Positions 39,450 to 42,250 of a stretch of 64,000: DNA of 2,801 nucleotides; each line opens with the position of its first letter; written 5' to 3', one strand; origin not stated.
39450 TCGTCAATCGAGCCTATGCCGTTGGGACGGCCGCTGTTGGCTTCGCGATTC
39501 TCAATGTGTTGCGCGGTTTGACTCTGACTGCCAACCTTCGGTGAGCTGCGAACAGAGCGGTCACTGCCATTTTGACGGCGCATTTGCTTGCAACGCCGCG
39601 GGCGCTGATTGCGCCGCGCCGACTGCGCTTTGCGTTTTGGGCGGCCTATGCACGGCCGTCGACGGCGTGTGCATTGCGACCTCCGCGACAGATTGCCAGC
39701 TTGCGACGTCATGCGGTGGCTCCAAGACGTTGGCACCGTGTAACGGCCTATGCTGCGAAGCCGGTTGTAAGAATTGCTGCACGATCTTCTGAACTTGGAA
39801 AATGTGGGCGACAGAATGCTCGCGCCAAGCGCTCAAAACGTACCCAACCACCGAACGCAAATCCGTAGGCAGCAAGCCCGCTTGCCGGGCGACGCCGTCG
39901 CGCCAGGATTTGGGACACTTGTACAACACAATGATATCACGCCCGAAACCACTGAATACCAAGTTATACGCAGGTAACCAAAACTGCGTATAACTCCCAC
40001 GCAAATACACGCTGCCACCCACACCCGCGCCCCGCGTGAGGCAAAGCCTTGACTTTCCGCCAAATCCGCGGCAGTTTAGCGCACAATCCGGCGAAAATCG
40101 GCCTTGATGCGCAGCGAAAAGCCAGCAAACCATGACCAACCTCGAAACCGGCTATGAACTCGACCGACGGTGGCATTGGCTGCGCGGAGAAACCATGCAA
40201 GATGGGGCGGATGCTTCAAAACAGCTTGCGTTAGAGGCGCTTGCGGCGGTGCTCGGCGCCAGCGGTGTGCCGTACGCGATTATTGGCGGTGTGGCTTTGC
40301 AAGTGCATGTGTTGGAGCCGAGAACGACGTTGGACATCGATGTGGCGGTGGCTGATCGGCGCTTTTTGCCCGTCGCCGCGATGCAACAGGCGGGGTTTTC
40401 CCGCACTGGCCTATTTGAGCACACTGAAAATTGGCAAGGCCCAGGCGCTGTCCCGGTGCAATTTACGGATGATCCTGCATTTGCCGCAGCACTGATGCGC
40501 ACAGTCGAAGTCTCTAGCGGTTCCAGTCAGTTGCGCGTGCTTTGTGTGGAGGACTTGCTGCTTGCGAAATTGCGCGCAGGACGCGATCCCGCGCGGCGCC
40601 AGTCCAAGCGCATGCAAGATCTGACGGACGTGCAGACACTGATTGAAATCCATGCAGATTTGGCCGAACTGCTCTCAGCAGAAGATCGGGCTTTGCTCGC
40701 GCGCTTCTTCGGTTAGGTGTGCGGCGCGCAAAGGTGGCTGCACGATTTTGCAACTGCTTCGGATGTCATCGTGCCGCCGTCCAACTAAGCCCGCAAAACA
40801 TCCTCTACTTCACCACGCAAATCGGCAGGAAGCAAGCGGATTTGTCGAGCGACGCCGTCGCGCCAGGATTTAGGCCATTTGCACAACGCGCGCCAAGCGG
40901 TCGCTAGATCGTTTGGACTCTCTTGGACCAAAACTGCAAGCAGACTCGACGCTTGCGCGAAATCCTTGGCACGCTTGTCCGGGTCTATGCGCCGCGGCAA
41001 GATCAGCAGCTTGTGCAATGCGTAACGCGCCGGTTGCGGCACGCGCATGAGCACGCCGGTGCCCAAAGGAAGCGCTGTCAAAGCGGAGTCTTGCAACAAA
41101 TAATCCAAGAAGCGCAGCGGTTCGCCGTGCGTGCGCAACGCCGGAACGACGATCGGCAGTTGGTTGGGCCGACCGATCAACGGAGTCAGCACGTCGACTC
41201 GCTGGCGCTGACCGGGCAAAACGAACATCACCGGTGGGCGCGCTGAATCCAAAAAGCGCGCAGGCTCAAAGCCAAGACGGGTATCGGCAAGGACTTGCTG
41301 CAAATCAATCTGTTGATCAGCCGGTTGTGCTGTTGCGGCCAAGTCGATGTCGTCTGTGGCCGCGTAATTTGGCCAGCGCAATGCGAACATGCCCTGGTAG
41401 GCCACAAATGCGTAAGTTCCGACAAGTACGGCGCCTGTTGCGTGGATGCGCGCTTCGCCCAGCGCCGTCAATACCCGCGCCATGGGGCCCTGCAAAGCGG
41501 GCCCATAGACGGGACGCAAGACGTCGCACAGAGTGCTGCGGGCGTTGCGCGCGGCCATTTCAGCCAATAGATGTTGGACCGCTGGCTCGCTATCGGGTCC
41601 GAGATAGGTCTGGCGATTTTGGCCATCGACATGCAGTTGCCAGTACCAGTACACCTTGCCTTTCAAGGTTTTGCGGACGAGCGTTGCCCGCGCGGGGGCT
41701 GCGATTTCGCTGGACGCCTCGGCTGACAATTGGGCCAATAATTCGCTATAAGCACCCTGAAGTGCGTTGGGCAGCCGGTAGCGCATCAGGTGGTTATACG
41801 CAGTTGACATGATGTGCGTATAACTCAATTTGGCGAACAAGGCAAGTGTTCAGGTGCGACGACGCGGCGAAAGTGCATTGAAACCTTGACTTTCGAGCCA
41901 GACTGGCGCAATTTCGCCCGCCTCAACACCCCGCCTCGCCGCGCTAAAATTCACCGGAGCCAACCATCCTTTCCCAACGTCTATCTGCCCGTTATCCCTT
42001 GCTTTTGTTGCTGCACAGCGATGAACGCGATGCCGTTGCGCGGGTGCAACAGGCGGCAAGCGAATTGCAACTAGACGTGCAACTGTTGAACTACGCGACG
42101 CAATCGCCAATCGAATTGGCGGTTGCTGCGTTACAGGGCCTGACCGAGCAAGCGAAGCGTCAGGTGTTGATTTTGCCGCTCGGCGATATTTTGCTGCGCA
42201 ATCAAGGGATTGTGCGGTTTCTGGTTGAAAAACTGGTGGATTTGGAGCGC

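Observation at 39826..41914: Duplicated nucleotidyltransferase module: one full copy and one miniature that keeps only both ends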

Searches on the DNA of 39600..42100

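Call 71: search_rna_families(source=window, start=39600, end=42100, threshold=evalue, max_evalue=1)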
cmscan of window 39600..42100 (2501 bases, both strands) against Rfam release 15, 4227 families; matches with E-value up to 1: 0.
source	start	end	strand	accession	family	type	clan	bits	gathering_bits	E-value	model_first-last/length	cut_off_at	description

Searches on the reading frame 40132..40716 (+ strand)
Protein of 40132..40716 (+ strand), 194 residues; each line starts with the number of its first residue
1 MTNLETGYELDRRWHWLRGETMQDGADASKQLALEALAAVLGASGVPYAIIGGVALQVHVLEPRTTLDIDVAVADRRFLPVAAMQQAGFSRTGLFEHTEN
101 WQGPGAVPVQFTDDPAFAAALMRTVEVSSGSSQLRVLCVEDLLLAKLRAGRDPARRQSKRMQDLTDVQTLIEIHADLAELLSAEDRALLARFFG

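Call 4: search_protein_families(library=pfam, proteins=[window:40132-40716:+], max_evalue=0.01)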
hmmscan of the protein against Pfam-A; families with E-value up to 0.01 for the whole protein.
window:40132-40716:+ (194 aa): 4 families
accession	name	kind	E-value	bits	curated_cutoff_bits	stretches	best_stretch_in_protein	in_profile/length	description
PF08843.17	AbiEii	-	3.7e-09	37.3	22.5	1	118-185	127-183/238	Nucleotidyl transferase AbiEii toxin, Type IV TA system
PF19502.5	DUF6036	-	2.1e-05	24.9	23.6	0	47-81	21-55/164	Nucleotidyltransferase of unknown function (DUF6036)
PF14907.12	NTP_transf_5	-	0.0002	21.5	31.2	1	15-174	41-215/249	Uncharacterised nucleotidyltransferase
PF09970.15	DUF2204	-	0.00028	21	20.3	0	121-172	104-154/181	Nucleotidyl transferase of unknown function (DUF2204)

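Call 8: search_protein_families(library=ncbifam, proteins=[window:40132-40716:+], max_evalue=0.01)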
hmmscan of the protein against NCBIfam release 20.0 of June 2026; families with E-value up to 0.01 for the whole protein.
window:40132-40716:+ (194 aa): 0 families

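Call 9: search_protein_families(library=padloc, proteins=[window:40132-40716:+], max_evalue=0.01)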
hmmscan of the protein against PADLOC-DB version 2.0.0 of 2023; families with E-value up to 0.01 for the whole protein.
window:40132-40716:+ (194 aa): 5 families
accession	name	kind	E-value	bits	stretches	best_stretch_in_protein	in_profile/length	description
PDLC02291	AbiEii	-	4.8e-07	27.4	1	21-86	30-93/310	AbiEii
PDLC02306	AbiEii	-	3.9e-05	21.4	1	123-175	158-209/280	AbiEii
PDLC02295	AbiEii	-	0.00013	19.4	0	18-77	14-69/261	AbiEii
PDLC02329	AbiEii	-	0.0031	14.8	0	37-75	44-82/294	AbiEii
PDLC02314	AbiEii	-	0.0077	13.6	0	48-74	53-79/290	AbiEii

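Call 44: find_homologous_proteins(query=window:40132-40716:+)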
Query window:40132-40716:+ (194 aa): 871 proteins with E <= 0.001 among 4853 candidates; the best 120 are listed.
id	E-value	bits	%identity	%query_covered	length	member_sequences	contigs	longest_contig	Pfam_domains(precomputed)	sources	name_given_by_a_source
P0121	2.5e-103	362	100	89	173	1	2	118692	PF08843.18,PF19502.6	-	-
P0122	7.1e-71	256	65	99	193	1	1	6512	-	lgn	-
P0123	1.9e-60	222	61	97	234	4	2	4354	PF08843.18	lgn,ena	-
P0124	5.5e-60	220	58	98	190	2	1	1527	PF08843.18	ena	-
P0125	6.1e-60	220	59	98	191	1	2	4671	PF14907.13,PF08843.18,PF09970.16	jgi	-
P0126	1.1e-59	219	59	98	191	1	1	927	PF08843.18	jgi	jgi:hypothetical protein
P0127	1.2e-59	219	58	98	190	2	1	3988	PF08843.18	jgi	jgi:hypothetical protein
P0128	1.6e-59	219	59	98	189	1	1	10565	PF08843.18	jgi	jgi:hypothetical protein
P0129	1.8e-59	219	57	99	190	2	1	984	PF08843.18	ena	-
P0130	3.4e-59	218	58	98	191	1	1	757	PF08843.18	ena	-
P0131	7.1e-59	217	60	96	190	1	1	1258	PF08843.18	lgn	-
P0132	5.6e-58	214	58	98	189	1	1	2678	PF08843.18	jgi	jgi:hypothetical protein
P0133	6.7e-58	214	59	98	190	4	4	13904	PF08843.18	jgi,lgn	jgi:hypothetical protein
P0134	7.6e-58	213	60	96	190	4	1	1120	PF08843.18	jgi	-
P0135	1.1e-57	213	57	98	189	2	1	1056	PF08843.18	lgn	-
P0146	2.9e-56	208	55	98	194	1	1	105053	PF08843.18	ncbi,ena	-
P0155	1.4e-55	206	91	54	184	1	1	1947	-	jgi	-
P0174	1.6e-54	203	56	97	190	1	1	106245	PF08843.18,PF09970.16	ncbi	-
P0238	5.0e-53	198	54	97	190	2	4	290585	PF08843.18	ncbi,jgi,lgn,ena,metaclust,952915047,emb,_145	jgi:hypothetical protein|metaclust:\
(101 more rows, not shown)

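Call 45: find_encoding_contigs(protein=P0155, flank=5000)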
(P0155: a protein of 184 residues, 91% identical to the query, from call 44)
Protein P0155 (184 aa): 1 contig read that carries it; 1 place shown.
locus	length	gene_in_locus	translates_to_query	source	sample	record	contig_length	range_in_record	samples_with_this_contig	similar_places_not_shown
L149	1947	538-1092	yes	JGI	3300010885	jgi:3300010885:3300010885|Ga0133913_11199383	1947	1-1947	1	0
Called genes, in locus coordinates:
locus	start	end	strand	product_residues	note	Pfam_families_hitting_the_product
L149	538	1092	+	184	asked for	-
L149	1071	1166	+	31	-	-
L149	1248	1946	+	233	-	?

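Call 46: find_encoding_contigs(protein=P0122, flank=5000)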
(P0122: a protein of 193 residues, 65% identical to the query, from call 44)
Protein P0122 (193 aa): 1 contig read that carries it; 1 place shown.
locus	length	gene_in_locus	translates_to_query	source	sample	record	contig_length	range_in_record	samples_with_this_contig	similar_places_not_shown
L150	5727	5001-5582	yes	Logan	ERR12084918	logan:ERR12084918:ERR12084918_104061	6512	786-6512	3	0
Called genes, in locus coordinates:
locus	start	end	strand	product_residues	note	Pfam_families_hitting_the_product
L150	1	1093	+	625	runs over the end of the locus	?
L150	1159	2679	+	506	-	-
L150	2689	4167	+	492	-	PF25390:WD40_RLD, PF00415:RCC1, PF13540:RCC1_2 (weak), PF25390:WD40_RLD, PF13540:RCC1_2 (weak), PF00415:RCC1 (weak), PF13540:RCC1_2, PF13540:RCC1_2, +4 more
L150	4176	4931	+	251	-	-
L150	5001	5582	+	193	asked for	-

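Call 51: find_encoding_contigs(protein=P0146, flank=3000, max_places=2)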
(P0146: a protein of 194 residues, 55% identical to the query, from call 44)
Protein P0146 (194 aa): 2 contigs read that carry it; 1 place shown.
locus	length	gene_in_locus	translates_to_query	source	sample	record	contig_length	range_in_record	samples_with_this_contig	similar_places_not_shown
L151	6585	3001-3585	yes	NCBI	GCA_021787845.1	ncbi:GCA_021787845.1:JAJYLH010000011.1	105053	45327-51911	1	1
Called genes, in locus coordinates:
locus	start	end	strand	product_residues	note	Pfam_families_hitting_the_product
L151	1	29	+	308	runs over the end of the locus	PF00005:ABC_tran, PF13304:AAA_21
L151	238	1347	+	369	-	PF12679:ABC2_membrane_2, PF12698:ABC2_membrane_3, PF01061:ABC2_membrane, PF12730:ABC2_membrane_4 (weak)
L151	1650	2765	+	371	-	PF12679:ABC2_membrane_2, PF12698:ABC2_membrane_3, PF01061:ABC2_membrane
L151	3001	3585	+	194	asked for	PF08843:AbiEii (faint)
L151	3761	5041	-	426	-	PF04055:Radical_SAM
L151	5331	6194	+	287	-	PF04072:LCM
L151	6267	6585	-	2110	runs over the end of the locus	PF16640:Big_3_5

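Call 52: find_encoding_contigs(protein=P0174, flank=3000, max_places=2)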
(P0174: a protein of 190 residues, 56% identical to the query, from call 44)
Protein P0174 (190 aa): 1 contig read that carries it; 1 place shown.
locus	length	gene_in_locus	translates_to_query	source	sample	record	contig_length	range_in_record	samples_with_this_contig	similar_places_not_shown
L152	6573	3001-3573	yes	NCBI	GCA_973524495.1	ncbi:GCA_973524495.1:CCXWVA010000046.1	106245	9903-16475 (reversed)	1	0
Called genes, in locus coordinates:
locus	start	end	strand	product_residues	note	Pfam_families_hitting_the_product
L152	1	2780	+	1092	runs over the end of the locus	PF00069:Pkinase, PF07714:PK_Tyr_Ser-Thr, PF00069:Pkinase, PF14559:TPR_19, PF13371:TPR_9 (weak), PF13432:TPR_16 (weak), PF13371:TPR_9 (weak), PF13432:TPR_16, +16 more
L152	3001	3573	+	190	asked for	PF09970:DUF2204 (faint), PF08843:AbiEii (faint)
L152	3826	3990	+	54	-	-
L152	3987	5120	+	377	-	-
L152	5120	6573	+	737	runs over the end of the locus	-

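Call 53: find_encoding_contigs(protein=P0238, flank=3000, max_places=2)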
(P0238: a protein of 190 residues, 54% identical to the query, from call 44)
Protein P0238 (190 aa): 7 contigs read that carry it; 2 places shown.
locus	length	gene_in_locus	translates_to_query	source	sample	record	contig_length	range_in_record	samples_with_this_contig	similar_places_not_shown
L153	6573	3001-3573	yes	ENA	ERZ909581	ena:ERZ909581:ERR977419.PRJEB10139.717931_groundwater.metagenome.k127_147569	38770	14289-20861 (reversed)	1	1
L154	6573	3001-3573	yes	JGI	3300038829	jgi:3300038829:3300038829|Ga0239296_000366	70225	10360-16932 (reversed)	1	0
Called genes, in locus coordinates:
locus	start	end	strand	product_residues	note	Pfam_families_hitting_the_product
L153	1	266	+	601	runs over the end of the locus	PF00364:Biotin_lipoyl, PF07992:Pyr_redox_2, PF12831:FAD_oxidored, PF13450:NAD_binding_8 (faint), PF13738:Pyr_redox_3 (weak), PF00070:Pyr_redox, PF02852:Pyr_redox_dim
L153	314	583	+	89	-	-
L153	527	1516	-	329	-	PF02082:Rrf2, PF08220:HTH_DeoR (weak), PF08279:HTH_11, PF09339:HTH_IclR (weak), PF13412:HTH_24, PF13551:HTH_29 (weak), PF13280:WYL, PF25583:WCX (weak), +1 more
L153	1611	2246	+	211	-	PF01810:LysE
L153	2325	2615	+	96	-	PF02604:PhdYeFM_antitox (weak)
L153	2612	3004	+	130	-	PF01850:PIN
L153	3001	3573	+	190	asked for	PF08843:AbiEii (faint)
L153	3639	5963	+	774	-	PF00580:UvrD-helicase, PF13245:AAA_19, PF13604:AAA_30 (faint), PF01443:Viral_helicase1 (faint), PF13361:UvrD_C, PF13538:UvrD_C_2, PF21196:PcrA_UvrD_tudor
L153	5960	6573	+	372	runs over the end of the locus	PF02661:Fic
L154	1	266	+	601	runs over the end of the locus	PF00364:Biotin_lipoyl, PF00890:FAD_binding_2 (faint), PF01134:GIDA (faint), PF07992:Pyr_redox_2, PF12831:FAD_oxidored, PF13738:Pyr_redox_3, PF00070:Pyr_redox, PF02852:Pyr_redox_dim, +1 more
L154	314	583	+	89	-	-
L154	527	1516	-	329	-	PF02082:Rrf2, PF08220:HTH_DeoR (weak), PF08279:HTH_11, PF09339:HTH_IclR (weak), PF13412:HTH_24, PF13551:HTH_29 (weak), PF13280:WYL, PF25583:WCX (weak), +1 more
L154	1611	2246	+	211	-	PF01810:LysE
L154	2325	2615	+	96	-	PF02604:PhdYeFM_antitox (weak)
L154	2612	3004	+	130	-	PF01850:PIN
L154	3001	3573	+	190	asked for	PF08843:AbiEii (faint)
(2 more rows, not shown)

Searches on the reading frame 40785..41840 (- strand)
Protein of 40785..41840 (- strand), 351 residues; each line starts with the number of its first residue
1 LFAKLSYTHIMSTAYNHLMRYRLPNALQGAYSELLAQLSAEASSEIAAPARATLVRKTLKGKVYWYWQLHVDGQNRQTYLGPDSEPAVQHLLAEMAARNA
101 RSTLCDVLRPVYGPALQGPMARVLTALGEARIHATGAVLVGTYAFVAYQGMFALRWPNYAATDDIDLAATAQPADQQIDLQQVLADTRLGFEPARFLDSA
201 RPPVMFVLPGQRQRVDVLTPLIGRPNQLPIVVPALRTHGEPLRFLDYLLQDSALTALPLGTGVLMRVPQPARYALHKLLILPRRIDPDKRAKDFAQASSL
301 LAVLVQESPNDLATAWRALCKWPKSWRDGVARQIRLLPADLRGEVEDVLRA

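Call 4: search_protein_families(library=pfam, proteins=[window:40785-41840:-], max_evalue=0.01)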
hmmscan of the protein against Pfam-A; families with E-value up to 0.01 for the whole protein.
window:40785-41840:- (351 aa): 1 family
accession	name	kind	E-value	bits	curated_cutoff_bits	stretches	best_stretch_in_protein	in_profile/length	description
PF12281.14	NTP_transf_8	-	1.5e-39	136.6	26.3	1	121-318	4-215/218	Nucleotidyltransferase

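Call 8: search_protein_families(library=ncbifam, proteins=[window:40785-41840:-], max_evalue=0.01)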
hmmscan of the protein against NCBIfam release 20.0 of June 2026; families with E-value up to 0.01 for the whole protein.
window:40785-41840:- (351 aa): 0 families

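Call 9: search_protein_families(library=padloc, proteins=[window:40785-41840:-], max_evalue=0.01)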
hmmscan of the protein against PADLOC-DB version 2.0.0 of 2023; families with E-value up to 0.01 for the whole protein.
window:40785-41840:- (351 aa): 0 families

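Call 12: find_homologous_proteins(query=window:40785-41786:-)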
Query window:40785-41786:- (333 aa): 543 proteins with E <= 0.001 among 8000 candidates; the best 120 are listed.
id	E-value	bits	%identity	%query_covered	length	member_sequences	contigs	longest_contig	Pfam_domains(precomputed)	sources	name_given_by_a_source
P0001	5.2e-216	734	100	100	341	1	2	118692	PF12281.15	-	-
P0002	1.1e-108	382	54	100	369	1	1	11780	PF12281.15,PF20586.4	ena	-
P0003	1.2e-107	378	55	100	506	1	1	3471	PF12281.15,PF20586.4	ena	-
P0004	2.3e-101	358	56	98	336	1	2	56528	PF12281.15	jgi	jgi:hypothetical protein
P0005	9.6e-99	349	49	99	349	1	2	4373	PF12281.15,PF20586.4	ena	-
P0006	6.8e-95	336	87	53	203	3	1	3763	PF12281.15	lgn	-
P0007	2.1e-94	335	50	99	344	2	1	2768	PF12281.15,PF20586.4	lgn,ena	-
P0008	3.9e-59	219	42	95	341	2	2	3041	PF12281.15,PF20586.4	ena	-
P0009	6.8e-55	205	40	95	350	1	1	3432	PF12281.15,PF20586.4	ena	-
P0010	7.7e-54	201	39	92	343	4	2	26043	PF12281.15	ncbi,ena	-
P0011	1.1e-53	201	37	89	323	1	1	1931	PF12281.15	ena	-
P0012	1.7e-53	200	39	88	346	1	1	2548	PF12281.15,PF20586.4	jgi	jgi:hypothetical protein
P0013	2.3e-53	200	38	93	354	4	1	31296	PF12281.15,PF20586.4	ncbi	-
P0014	3.9e-53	199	38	94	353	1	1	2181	PF12281.15,PF20586.4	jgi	jgi:hypothetical protein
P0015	5.7e-53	199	39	95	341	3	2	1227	PF12281.15,PF20586.4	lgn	-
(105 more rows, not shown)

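Call 14: find_encoding_contigs(protein=P0006, flank=5000)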
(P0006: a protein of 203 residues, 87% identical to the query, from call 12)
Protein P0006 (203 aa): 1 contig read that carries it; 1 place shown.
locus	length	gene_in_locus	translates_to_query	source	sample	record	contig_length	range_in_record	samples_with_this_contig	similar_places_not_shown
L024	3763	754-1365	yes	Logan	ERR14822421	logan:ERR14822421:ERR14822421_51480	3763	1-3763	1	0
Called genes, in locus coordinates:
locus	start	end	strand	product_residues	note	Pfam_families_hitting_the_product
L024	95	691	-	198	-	-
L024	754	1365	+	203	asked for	PF12281:NTP_transf_8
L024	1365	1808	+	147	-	PF12281:NTP_transf_8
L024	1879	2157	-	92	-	-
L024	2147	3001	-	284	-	-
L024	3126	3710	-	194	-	-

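Call 15: find_encoding_contigs(protein=P0004, flank=5000)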
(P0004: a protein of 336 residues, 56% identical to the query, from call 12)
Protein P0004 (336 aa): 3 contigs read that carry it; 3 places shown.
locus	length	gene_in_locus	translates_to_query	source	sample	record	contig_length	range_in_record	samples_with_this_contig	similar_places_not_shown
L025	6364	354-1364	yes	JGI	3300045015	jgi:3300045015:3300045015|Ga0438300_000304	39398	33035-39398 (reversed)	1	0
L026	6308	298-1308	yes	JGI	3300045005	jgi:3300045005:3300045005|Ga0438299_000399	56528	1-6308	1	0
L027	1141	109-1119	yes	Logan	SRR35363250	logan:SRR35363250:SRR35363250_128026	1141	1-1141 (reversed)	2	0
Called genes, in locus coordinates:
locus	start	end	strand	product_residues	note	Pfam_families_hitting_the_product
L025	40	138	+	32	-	-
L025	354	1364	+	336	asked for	PF12281:NTP_transf_8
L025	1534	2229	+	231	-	-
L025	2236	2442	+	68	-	PF13749:HATPase_c_4 (weak)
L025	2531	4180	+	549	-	PF02881:SRP54_N, PF00448:SRP54, PF01656:CbiA (faint), PF13401:AAA_22 (faint), PF02978:SRP_SPB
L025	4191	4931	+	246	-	PF13531:SBP_bac_11, PF01547:SBP_bac_1 (weak)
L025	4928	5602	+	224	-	PF00528:BPD_transp_1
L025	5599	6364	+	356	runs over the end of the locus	PF00005:ABC_tran, PF13304:AAA_21 (faint), PF13401:AAA_22 (faint), PF03459:TOBE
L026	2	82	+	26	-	?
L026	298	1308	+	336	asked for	PF12281:NTP_transf_8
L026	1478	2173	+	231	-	-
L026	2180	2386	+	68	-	PF13749:HATPase_c_4 (weak)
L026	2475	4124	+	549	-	PF02881:SRP54_N, PF00448:SRP54, PF01656:CbiA (faint), PF13401:AAA_22 (faint), PF02978:SRP_SPB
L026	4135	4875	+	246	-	PF13531:SBP_bac_11, PF01547:SBP_bac_1 (weak)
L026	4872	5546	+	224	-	PF00528:BPD_transp_1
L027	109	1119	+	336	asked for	PF12281:NTP_transf_8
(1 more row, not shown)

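Call 16: find_encoding_contigs(protein=P0002, flank=5000)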
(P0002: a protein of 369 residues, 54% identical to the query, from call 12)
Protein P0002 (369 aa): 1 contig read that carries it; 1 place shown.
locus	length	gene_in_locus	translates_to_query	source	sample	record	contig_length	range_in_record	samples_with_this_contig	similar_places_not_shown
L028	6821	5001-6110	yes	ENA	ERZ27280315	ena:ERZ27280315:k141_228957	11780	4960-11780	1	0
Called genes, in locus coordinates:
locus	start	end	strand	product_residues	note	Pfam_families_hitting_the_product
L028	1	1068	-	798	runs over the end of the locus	PF00526:Dicty_CTDC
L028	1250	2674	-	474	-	-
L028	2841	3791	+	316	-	PF00561:Abhydrolase_1, PF12146:Hydrolase_4, PF12697:Abhydrolase_6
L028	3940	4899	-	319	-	-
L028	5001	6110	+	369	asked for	PF20586:DUF6788, PF12281:NTP_transf_8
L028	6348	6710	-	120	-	-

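Call 28: search_protein_families(library=pfam, proteins=[L028:3940-4899:-, L025:1534-2229:+, window:40785-41840:-, P0002], max_evalue=1)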
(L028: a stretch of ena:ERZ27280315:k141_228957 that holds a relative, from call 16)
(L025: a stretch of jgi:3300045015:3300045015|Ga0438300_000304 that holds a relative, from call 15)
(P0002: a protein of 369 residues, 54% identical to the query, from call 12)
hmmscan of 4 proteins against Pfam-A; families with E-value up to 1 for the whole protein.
L028:3940-4899:- (319 aa): 0 families

L025:1534-2229:+ (231 aa): 1 family
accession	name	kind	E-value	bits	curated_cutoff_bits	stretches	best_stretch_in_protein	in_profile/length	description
PF13749.12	HATPase_c_4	-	0.093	13.2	26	1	212-230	2-20/89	Putative ATP-dependent DNA helicase recG C-terminal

window:40785-41840:- (351 aa): 1 family
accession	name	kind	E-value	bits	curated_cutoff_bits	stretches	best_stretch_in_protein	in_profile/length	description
PF12281.14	NTP_transf_8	-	1.5e-39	136.6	26.3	1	121-318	4-215/218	Nucleotidyltransferase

P0002 (369 aa): 1 family
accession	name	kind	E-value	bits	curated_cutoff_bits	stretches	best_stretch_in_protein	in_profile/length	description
PF12281.14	NTP_transf_8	-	3.8e-37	128.8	26.3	1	137-333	4-214/218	Nucleotidyltransferase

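Call 31: search_solved_structures(query=A4, max_evalue=10)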
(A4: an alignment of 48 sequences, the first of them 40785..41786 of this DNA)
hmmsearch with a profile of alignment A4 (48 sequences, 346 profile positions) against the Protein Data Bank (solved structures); distinct sequences matched with E-value up to 10: 0.

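Call 36: predict_structure(alignment_id=A4)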
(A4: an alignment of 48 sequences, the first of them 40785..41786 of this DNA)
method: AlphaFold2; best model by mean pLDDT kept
length: 333 residues; sequences in the alignment: 48
mean_pLDDT: 94.3   pTM: 0.90
mean pLDDT of the five models: 94.3, 93.7, 93.6, 93.3, 93.2
residues with pLDDT >= 90: 297; 70-90: 32; 50-70: 4; < 50: 0
segments of 3 or more residues with pLDDT < 50: none
pLDDT, mean of each block of 10 residues (from residue 1): 87 97 86 89 97 94 95 92 96 91 97 97 97 90 88 95 97 89 92 97 84 97 96 98 97 98 96 96 97 98 97 98 98 91
secondary structure, 60 per line:
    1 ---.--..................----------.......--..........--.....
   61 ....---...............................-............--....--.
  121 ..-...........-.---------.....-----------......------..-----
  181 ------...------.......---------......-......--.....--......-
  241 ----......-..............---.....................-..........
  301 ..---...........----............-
elements in order: H7-24 E35-41 E44-53 E56-64 H68-98 H100-111 H114-117 E120-122 H124-134 E146-150 H162-167 E187-189 E196-202 E212-214 E219-224 H227-231 E234-239 E245-250 H252-265 H269-289 H291-302 H306-316 H321-332

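Call 41: fold_search(model_id=the predicted structure, library=pdb)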
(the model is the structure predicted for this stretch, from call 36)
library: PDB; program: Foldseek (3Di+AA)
matches with E <= 10: 713; with E <= 0.001: 5
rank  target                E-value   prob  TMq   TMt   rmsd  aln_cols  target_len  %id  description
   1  6j7r                  1.8e-05  1.00  0.32  0.36  10.8       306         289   15  Crystal structure of toxin TglT (unusual type guanylyltransferase-like toxin, Rv1045) mutant S78A co-expressed with TakA (released 2020-05-13)
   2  6j7s                  6.8e-05  1.00  0.31  0.35  10.6       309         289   16  Crystal structure of toxin TglT (unusual type guanylyltransferase-like toxin, Rv1045) wild type protein from Mycobacteri (released 2020-05-13)
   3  6j7o                  8.0e-05  1.00  0.31  0.35  10.7       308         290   16  Crystal structure of toxin TglT (unusual type guanylyltransferase-like toxin, Rv1045) mutant E146Q from Mycobacterium tu (released 2020-05-13)
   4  7c46                  1.3e-04  1.00  0.34  0.38  10.0       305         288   15  Crystal Structure of Rv1045 toxin point variant K189A (released 2021-05-26)
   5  5uvd                  4.4e-04  1.00  0.30  0.42   8.8       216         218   16  Crystal structure of an antigenic nucleotidyltransferase-like protein from Paracoccidioides brasiliensis (released 2018-01-31)
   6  6p80                  1.1e-02  0.60  0.18  0.19  11.8       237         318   16  Structure of E. coli MS115-1 CdnC + ATP (released 2019-12-25)
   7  5go3_A                6.6e-02  0.14  0.14  0.14  19.9       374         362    8  Crystal structure of a di-nucleotide cyclase Vibrio mutant (released 2016-11-02)
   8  9xou_D                1.7e-01  0.20  0.13  0.17  14.8       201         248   12  CryoEM structure of LacY with Trimbody (released 2026-02-11)
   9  9l0d_C                2.3e-01  0.04  0.12  0.07  19.6       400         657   10  Cryo-EM structure of the human MON1A/CCZ1/C18orf8 complex (released 2025-03-19)
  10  9uaq_D                3.8e-01  0.12  0.14  0.18  14.6       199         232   12  CryoEM structure of GFP-like protein from Aequorea coerulescens with Trimbody (released 2026-02-11)
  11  7lyt_A                4.3e-01  0.04  0.10  0.06  25.9       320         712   10  Cryo-EM structure of CasPhi-2 (Cas12j) bound to crRNA and Phosphorothioate-DNA (released 2021-08-04)
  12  8opt_A                6.1e-01  0.13  0.21  0.12  13.1       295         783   12  Human terminal uridylyltransferase 7 (TUT7/ZCCHC6) bound with pre-let7g miRNA and Lin28A - complex 2 (released 2024-07-24)
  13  9n81_c                6.8e-01  0.38  0.10  0.13  12.8        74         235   18  A gap-filling complex with Pol mu engaged in the NHEJ Pathway (released 2025-04-23)
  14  9n81_C                7.1e-01  0.30  0.10  0.13  16.5        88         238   10  A gap-filling complex with Pol mu engaged in the NHEJ Pathway (released 2025-04-23)
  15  9eff_B                7.1e-01  0.18  0.07  0.18  10.0        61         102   20  Crystal Structure of a nucleoid-associated protein (UBP) bound to DNA from Sulfolobus islandicus. (released 2025-06-11)
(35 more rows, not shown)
